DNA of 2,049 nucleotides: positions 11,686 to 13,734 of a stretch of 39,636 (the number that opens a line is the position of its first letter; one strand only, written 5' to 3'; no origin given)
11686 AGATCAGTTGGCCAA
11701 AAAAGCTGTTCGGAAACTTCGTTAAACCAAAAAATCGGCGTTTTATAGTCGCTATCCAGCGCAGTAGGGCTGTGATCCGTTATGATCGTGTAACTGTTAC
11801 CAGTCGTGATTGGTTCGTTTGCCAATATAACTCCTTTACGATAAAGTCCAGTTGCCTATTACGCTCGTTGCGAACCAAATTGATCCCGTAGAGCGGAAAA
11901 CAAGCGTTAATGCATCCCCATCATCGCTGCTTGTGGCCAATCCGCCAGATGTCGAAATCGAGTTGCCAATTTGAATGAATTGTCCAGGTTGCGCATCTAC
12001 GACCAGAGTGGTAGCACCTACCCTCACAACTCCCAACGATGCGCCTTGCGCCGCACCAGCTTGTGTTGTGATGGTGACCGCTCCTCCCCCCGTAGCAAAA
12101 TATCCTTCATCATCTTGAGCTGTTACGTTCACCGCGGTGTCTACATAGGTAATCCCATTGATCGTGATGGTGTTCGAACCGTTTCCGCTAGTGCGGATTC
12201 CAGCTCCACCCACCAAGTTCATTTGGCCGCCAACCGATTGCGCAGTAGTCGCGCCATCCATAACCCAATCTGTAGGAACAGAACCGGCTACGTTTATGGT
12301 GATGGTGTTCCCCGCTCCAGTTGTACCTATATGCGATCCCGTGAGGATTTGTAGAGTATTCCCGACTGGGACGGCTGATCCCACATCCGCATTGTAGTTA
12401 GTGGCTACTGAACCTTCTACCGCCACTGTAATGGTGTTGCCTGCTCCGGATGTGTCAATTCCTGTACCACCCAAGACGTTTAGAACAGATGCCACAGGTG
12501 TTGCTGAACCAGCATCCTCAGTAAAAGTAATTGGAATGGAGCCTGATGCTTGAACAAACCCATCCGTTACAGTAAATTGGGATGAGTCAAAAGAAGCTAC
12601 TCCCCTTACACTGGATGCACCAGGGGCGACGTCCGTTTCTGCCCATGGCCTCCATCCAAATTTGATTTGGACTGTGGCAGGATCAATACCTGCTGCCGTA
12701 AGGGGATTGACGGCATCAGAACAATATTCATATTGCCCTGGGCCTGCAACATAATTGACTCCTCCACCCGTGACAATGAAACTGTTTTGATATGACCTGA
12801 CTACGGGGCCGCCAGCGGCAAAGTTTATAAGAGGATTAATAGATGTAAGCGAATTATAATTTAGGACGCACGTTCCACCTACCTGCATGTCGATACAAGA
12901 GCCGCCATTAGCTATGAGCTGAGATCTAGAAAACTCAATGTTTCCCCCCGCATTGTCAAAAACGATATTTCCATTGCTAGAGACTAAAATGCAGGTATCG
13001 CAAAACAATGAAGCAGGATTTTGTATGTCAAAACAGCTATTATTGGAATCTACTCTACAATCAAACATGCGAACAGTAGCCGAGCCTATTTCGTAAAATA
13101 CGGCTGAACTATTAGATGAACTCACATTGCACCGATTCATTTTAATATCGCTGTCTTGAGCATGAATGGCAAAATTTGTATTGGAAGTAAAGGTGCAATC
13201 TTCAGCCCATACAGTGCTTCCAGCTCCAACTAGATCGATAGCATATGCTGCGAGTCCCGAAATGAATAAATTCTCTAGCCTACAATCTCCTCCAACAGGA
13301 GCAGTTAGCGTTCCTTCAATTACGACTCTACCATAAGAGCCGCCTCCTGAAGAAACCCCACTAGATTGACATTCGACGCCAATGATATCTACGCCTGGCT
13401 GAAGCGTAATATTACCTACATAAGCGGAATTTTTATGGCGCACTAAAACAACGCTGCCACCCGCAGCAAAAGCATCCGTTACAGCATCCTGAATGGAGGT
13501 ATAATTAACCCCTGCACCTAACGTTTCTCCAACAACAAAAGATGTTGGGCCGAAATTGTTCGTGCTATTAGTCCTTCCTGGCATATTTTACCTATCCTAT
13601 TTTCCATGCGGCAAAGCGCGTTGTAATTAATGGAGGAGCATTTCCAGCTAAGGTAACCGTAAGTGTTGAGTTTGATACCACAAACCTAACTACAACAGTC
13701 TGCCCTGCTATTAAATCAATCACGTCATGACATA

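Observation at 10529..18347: Eight-gene receptor-binding arsenal built from shuffled modules (about one fifth of the genome)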

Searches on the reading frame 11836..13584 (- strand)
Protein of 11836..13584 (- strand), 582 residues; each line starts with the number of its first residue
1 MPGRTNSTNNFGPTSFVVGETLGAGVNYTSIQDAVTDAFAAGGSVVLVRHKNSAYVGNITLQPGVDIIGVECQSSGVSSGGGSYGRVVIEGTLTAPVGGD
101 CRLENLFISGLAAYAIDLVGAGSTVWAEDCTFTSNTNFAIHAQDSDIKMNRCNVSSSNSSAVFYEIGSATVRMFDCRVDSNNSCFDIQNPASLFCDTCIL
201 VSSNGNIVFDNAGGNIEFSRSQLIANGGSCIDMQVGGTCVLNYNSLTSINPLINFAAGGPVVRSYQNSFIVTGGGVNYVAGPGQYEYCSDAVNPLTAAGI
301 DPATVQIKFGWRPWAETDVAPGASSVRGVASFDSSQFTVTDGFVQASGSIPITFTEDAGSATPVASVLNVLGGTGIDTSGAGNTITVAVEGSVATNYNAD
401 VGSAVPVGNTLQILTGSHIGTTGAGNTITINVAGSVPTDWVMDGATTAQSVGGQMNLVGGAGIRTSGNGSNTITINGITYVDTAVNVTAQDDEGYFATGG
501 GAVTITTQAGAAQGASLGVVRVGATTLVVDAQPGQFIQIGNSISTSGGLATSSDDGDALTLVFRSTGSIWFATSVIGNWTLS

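Call 4: search_protein_families(library=pfam, proteins=[window:11836-13584:-], max_evalue=1)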
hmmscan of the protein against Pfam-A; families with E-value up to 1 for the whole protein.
window:11836-13584:- (582 aa): 2 families
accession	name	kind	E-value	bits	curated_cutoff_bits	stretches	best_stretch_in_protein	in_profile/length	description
PF13229.12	Beta_helix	-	4.3e-06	26.9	25.9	1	100-259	10-148/158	Right handed beta helix region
PF08230.16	CW_7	-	0.028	14.6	25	0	290-307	17-34/40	CW_7 repeat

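Call 5: search_protein_families(library=phrogs, proteins=[window:11836-13584:-], max_evalue=0.1)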
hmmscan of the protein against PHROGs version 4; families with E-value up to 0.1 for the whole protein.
window:11836-13584:- (582 aa): 1 family
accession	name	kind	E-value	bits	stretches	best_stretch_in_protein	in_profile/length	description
phrog_677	-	tail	0.00076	20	1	157-399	86-274/412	baseplate wedge tail fiber protein connector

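Call 11: search_dna_similar(query=window:11836-13584:-, collection=phages, mode=protein, max_rows=20, max_evalue=0.001)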
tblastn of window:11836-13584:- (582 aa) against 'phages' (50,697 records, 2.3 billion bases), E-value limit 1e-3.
Records with a match: 4; places in all: 4; records where one place covers at least 80% of the query: 0.
Best place of each record, by identity: <60% 4.
By first word of the organism name: Methylophilales 4.
By host as written in the record: Methylophilales_sp._H5P1 4.
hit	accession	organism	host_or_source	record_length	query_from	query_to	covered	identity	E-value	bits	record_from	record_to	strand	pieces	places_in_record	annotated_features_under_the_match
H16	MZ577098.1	Methylophilales phage Melnitz-3 EXVC039M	Methylophilales_sp._H5P1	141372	324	396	13%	41.1%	5e-5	52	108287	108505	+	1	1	tail fiber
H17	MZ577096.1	Methylophilales phage Melnitz-2 EXVC040M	Methylophilales_sp._H5P1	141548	324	396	13%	41.1%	5e-5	52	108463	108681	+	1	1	tail fiber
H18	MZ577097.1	Methylophilales phage Melnitz EXVC044M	Methylophilales_sp._H5P1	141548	324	396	13%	41.1%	5e-5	52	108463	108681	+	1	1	tail fiber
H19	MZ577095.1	Methylophilales phage Melnitz-1 EXVC043M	Methylophilales_sp._H5P1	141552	324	396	13%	41.1%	5e-5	52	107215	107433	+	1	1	tail fiber protein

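Call 12: find_homologous_proteins(query=window:11836-13584:-, max_evalue=0.001)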
Query window:11836-13584:- (582 aa): 79 proteins with E <= 0.001 among 8000 candidates.
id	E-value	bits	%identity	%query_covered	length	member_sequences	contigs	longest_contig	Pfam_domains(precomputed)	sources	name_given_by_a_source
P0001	9.9e-242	822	100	67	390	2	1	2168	-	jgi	jgi:hypothetical protein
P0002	4.1e-147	509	62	61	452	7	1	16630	PF13229.13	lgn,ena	-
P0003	4.9e-142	493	61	59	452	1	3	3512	-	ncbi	-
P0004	1.9e-94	335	41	100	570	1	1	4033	PF13229.13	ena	-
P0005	4.6e-93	331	52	50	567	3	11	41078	PF13229.13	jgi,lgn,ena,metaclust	metaclust:\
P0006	9.0e-64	234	53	23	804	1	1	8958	-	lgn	-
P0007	9.8e-61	224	38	66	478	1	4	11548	-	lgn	-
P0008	2.6e-57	213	43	49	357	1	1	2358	-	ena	-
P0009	2.4e-54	203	48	23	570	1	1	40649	PF00386.28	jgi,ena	-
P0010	1.0e-52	198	41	40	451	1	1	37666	-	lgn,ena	-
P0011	3.8e-50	189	30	66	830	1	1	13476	-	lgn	-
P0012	5.3e-48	182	28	59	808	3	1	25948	-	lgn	-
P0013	4.9e-47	179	35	34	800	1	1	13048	PF13229.13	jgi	-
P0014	7.8e-47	178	31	41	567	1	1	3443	-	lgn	-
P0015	1.4e-46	177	41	28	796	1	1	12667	-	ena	-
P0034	2.6e-26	111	39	41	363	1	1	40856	-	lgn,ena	-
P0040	2.4e-20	91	27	97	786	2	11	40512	-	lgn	-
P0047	4.9e-15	73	35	42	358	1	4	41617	-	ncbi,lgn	-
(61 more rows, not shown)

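Call 14: find_encoding_contigs(protein=P0005, flank=10000, max_places=3)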
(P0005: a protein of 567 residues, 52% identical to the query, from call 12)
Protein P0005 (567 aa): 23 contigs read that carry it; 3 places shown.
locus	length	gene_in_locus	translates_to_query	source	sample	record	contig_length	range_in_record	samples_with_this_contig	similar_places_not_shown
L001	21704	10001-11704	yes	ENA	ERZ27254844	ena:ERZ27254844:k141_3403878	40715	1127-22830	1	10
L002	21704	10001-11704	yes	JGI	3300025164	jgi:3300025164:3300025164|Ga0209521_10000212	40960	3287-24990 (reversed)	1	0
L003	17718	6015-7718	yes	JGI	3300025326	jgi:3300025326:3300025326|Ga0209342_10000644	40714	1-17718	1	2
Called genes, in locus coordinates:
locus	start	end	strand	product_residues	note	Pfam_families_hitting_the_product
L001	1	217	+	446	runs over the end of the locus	?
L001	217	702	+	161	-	-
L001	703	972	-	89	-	-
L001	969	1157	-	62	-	-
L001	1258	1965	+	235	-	-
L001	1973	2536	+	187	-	-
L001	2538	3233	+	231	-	-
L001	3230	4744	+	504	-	-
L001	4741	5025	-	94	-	-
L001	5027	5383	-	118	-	PF11195:Tad2-like (weak)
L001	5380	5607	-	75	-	-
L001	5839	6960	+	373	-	-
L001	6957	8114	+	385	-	-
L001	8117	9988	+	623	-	-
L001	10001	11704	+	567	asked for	PF13229:Beta_helix (weak)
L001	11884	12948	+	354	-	PF00386:C1q (weak)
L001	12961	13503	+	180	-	-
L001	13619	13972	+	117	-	-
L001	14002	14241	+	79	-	-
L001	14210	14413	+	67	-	-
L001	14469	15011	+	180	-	PF01844:HNH (weak)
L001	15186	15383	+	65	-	-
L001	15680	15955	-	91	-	-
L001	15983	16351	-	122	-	-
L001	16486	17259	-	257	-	PF13730:HTH_36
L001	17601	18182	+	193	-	-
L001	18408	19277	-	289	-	PF09588:YqaJ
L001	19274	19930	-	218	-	PF04404:ERF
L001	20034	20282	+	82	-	PF01381:HTH_3 (weak)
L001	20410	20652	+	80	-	PF05866:RusA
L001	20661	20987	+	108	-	-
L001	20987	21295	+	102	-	-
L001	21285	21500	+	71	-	-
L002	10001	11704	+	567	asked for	PF13229:Beta_helix (weak)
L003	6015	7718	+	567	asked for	PF13229:Beta_helix (weak)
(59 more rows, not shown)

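Call 15: find_encoding_contigs(protein=P0047, flank=10000, max_places=3)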
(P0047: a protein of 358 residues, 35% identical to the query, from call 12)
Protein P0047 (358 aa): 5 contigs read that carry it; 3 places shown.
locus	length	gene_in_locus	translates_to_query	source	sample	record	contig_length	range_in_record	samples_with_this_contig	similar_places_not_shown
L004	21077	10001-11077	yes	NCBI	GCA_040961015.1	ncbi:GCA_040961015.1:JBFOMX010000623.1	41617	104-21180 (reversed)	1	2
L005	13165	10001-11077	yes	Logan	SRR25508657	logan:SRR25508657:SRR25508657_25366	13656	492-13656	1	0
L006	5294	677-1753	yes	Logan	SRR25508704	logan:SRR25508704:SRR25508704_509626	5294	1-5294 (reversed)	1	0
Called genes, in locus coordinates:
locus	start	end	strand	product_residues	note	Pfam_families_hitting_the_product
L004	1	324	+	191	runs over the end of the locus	-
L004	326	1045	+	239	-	-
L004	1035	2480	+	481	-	-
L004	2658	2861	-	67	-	-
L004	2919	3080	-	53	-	-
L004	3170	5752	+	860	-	-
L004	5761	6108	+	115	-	-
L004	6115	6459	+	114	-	-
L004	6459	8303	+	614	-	-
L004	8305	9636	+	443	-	-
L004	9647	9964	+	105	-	-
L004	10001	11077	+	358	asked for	-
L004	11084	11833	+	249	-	PF00386:C1q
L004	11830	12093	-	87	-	-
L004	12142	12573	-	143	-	-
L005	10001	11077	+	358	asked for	-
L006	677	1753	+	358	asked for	-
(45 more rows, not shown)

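Call 19: search_solved_structures(query=window:11836-13584:-, max_evalue=1, show_alignments=2)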
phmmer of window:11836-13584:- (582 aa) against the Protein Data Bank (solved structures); distinct sequences matched with E-value up to 1: 1.
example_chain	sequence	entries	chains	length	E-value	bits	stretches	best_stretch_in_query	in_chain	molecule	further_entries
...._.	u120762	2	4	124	0.68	11.7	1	430-500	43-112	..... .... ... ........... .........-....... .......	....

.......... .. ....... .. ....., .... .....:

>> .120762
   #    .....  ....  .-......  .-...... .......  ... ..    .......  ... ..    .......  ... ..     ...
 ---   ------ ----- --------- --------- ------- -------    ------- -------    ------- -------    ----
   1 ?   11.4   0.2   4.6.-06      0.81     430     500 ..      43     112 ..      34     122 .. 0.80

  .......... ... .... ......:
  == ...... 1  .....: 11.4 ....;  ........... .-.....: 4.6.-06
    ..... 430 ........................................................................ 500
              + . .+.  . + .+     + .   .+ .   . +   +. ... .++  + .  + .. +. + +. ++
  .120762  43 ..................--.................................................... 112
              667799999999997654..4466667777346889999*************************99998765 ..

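Call 48: find_encoding_contigs(protein=P0040, flank=10000, max_places=1)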
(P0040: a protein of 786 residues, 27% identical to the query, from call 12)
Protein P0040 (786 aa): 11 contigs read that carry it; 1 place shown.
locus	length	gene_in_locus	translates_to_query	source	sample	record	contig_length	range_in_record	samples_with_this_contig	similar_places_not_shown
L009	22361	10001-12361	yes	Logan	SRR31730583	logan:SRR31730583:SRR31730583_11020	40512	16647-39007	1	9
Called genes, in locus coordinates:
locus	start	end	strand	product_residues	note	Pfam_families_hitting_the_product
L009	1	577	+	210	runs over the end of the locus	-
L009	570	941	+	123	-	-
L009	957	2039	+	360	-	-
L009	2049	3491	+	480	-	-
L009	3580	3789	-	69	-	-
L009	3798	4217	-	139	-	PF00436:SSB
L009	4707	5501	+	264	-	-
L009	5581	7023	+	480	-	-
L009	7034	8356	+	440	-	PF13229:Beta_helix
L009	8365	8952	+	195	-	-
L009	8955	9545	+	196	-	-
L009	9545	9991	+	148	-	-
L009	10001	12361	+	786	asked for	-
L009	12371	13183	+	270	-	-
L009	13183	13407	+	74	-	-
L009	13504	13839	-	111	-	PF13730:HTH_36 (faint)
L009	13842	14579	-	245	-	-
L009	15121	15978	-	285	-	PF09588:YqaJ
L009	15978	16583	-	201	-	PF04404:ERF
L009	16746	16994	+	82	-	-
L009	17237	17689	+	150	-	-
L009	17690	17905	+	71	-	-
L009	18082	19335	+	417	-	PF01555:N6_N4_Mtase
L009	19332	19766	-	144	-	PF07275:ArdA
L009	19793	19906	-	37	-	-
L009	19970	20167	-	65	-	-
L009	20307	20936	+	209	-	-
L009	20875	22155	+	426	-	PF03237:Terminase_6N, PF04466:Terminase_3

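Call 49: find_encoding_contigs(protein=P0009, flank=10000, max_places=1)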
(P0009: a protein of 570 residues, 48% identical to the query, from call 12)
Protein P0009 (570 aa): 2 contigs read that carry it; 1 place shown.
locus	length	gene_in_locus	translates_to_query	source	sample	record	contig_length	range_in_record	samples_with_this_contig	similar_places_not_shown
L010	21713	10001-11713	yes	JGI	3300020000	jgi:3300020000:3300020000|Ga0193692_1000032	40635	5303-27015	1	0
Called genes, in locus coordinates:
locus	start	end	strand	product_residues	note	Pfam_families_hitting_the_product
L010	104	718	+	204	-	-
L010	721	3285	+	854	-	-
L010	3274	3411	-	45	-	-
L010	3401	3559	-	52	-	-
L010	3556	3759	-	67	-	-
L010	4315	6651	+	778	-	-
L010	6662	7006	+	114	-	-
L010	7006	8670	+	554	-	-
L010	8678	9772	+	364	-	-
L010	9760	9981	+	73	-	-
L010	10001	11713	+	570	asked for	PF00386:C1q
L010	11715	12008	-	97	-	-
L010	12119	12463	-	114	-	-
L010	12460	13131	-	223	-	-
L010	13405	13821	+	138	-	-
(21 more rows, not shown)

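Call 50: find_encoding_contigs(protein=P0034, flank=10000, max_places=1)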
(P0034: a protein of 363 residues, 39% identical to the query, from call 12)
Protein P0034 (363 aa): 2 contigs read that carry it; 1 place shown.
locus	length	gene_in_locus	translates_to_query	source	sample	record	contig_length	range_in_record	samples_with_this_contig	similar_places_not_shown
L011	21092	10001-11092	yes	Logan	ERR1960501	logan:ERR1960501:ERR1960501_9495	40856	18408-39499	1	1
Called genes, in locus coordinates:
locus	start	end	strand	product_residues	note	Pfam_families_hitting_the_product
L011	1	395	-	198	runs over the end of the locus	PF13392:HNH_3 (weak)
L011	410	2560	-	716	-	PF16510:P22_portal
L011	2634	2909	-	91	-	PF13392:HNH_3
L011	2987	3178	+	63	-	-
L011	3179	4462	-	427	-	PF03237:Terminase_6N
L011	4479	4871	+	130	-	PF24749:DUF7695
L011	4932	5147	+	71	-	-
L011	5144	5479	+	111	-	-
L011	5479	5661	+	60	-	-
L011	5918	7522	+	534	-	-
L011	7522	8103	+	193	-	-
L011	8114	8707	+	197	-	-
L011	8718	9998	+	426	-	-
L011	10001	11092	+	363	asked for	-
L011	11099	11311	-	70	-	-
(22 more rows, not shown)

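Call 51: predict_structure(alignment_id=A4)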
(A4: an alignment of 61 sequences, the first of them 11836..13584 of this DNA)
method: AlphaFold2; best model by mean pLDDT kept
length: 582 residues; sequences in the alignment: 61
mean_pLDDT: 79.2   pTM: 0.60
mean pLDDT of the five models: 79.2, 78.8, 78.5, 77.6, 77.3
residues with pLDDT >= 90: 321; 70-90: 60; 50-70: 115; < 50: 86
segments of 3 or more residues with pLDDT < 50: 1-6, 77-81, 390-410, 414-418, 420-427, 439-469
pLDDT, mean of each block of 10 residues (from residue 1): 46 72 68 94 90 87 95 51 75 94 96 92 95 95 96 96 93 98 95 97 95 91 97 94 96 94 93 89 88 74 89 60 53 57 60 55 62 54 54 44 41 47 49 52 40 39 45 85 97 95 96 97 97 97 96 97 97 97 95
secondary structure, 60 per line:
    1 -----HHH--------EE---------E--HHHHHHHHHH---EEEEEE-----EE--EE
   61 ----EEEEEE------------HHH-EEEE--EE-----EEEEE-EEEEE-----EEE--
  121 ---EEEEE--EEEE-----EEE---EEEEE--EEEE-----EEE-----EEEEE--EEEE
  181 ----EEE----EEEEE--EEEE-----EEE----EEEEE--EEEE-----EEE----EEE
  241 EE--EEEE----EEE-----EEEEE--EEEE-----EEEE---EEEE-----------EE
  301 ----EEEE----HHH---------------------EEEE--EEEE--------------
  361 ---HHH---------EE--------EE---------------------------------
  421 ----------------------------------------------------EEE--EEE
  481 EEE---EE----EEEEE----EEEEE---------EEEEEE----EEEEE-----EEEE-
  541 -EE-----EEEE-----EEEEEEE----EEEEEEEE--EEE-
elements in order: H31-40 E44-49 E65-70 E87-90 E100-104 E106-110 E116-118 E124-128 E131-134 E140-142 E146-150 E153-156 E162-164 E170-174 E177-180 E185-187 E192-196 E199-202 E208-210 E215-219 E222-225 E231-233 E238-242 E245-248 E253-255 E261-265 E268-271 E277-280 E284-287 E305-308 E337-340 E343-346 E473-475 E478-483 E493-497 E502-506 E516-521 E526-530 E536-539 E549-552 E558-564 E569-576 E579-581

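Call 55: fold_search(model_id=the predicted structure, library=pdb)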
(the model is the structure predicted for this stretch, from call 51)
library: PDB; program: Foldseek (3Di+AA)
matches with E <= 10: 351; with E <= 0.001: 6
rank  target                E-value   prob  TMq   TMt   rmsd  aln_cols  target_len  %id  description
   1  2pyg_A                3.8e-05  1.00  0.23  0.32  12.3       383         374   11  Azotobacter vinelandii Mannuronan C-5 epimerase AlgE4 A-module (released 2008-05-27)
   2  2pyg_B                4.5e-05  1.00  0.26  0.37  10.8       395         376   11  Azotobacter vinelandii Mannuronan C-5 epimerase AlgE4 A-module (released 2008-05-27)
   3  9ny6_C                3.5e-04  1.00  0.16  0.29  18.2       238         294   14  Pseudomonas phage Pa223 capsid spike (released 2025-08-06)
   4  9beu_B                4.8e-04  1.00  0.26  0.26  11.6       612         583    7  Structure of GH110B in complex with a lambda-carrageenan oligosaccharide (released 2025-08-27)
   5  2pyh_B                5.8e-04  1.00  0.26  0.37   9.5       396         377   11  Azotobacter vinelandii Mannuronan C-5 epimerase AlgE4 A-module complexed with mannuronan trisaccharide (released 2008-05-27)
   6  5lw3                  8.3e-04  1.00  0.27  0.38   9.8       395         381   12  Azotobacter vinelandii Mannuronan C-5 epimerase AlgE6 A-module (released 2017-10-25)
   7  4mr0_B                1.0e-03  1.00  0.27  0.33  12.3       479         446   10  Crystal structure of PfbA, a surface adhesin of Streptococcus pneumoniae (released 2014-02-05)
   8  1xg2_A                1.2e-03  1.00  0.28  0.47   6.5       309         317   14  Crystal structure of the complex between pectin methylesterase and its inhibitor protein (released 2005-03-22)
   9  4mr0_A                1.5e-03  1.00  0.27  0.33  10.8       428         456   10  Crystal structure of PfbA, a surface adhesin of Streptococcus pneumoniae (released 2014-02-05)
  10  7b8b_B                1.6e-03  1.00  0.33  0.49   9.1       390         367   10  ADPG2 - ENDOPOLYGALACTURONASE FROM ARABIDOPSIS THALIANA (released 2022-06-22)
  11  7b8b_A                1.6e-03  1.00  0.33  0.48   9.0       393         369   11  ADPG2 - ENDOPOLYGALACTURONASE FROM ARABIDOPSIS THALIANA (released 2022-06-22)
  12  5c1e                  1.6e-03  1.00  0.26  0.45   9.3       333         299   12  Crystal Structure of the Pectin Methylesterase from Aspergillus niger in Penultimately Deglycosylated Form (N-acetylgluc (released 2015-07-01)
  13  1gq8                  1.7e-03  1.00  0.26  0.43   8.4       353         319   12  Pectin methylesterase from Carrot (released 2002-04-18)
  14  9beu_A                2.5e-03  1.00  0.28  0.28  11.5       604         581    8  Structure of GH110B in complex with a lambda-carrageenan oligosaccharide (released 2025-08-27)
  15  2pyh_A                3.1e-03  1.00  0.26  0.37  10.1       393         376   11  Azotobacter vinelandii Mannuronan C-5 epimerase AlgE4 A-module complexed with mannuronan trisaccharide (released 2008-05-27)
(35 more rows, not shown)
